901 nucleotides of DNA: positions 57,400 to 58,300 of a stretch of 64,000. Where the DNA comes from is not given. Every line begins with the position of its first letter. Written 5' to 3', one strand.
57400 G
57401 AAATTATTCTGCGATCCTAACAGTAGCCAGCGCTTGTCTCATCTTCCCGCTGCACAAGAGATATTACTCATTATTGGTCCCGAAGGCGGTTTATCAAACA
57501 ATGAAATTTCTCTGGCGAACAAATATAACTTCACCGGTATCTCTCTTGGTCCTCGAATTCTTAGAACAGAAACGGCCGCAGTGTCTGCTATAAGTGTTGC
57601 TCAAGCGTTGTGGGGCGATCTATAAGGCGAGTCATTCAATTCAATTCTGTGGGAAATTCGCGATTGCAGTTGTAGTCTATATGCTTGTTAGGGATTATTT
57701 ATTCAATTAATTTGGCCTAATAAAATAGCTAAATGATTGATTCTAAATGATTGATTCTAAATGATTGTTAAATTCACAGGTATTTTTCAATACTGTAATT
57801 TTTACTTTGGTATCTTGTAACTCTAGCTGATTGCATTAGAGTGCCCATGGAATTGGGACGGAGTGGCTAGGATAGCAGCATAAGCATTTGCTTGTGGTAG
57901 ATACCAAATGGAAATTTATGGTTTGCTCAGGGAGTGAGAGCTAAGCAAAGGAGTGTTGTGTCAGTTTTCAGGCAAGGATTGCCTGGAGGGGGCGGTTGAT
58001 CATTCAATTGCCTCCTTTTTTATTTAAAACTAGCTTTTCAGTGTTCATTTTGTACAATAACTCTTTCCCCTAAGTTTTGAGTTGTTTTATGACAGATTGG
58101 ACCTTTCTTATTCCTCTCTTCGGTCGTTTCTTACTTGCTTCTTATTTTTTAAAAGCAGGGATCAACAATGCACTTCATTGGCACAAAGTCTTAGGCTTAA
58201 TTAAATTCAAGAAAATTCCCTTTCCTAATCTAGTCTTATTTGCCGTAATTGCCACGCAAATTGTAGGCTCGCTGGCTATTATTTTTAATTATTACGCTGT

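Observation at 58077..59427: Translationally coupled DoxX / YheV zinc-ribbon / secreted pentapeptide-repeat trio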

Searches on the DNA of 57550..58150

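Call 8: search_rna_families(source=window, start=57550, end=58150, threshold=evalue, max_evalue=10, show_alignments=2)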
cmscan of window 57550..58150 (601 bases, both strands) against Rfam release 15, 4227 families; matches with E-value up to 10: 4.
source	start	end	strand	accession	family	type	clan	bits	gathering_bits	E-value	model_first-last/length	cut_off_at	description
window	58095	58126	+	RF03139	S4-Bacteroidia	Cis-reg; leader;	CL00119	16.4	34.7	0.85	1-28/34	no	S4-Bacteroidia ribosomal protein leader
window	58044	58103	+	RF03476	mir-7360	Gene; miRNA;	-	15.8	47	6.5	1-59/59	no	mir-7360 microRNA precursor family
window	57824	58024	+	RF00018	CsrB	Gene; sRNA;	CL00106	15.7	71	0.033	1-356/356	no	CsrB/RsmB RNA family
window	57943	58023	+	RF02551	DapZ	Cis-reg;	-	14.6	56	9.8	1-78/78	no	ABC transporter regulator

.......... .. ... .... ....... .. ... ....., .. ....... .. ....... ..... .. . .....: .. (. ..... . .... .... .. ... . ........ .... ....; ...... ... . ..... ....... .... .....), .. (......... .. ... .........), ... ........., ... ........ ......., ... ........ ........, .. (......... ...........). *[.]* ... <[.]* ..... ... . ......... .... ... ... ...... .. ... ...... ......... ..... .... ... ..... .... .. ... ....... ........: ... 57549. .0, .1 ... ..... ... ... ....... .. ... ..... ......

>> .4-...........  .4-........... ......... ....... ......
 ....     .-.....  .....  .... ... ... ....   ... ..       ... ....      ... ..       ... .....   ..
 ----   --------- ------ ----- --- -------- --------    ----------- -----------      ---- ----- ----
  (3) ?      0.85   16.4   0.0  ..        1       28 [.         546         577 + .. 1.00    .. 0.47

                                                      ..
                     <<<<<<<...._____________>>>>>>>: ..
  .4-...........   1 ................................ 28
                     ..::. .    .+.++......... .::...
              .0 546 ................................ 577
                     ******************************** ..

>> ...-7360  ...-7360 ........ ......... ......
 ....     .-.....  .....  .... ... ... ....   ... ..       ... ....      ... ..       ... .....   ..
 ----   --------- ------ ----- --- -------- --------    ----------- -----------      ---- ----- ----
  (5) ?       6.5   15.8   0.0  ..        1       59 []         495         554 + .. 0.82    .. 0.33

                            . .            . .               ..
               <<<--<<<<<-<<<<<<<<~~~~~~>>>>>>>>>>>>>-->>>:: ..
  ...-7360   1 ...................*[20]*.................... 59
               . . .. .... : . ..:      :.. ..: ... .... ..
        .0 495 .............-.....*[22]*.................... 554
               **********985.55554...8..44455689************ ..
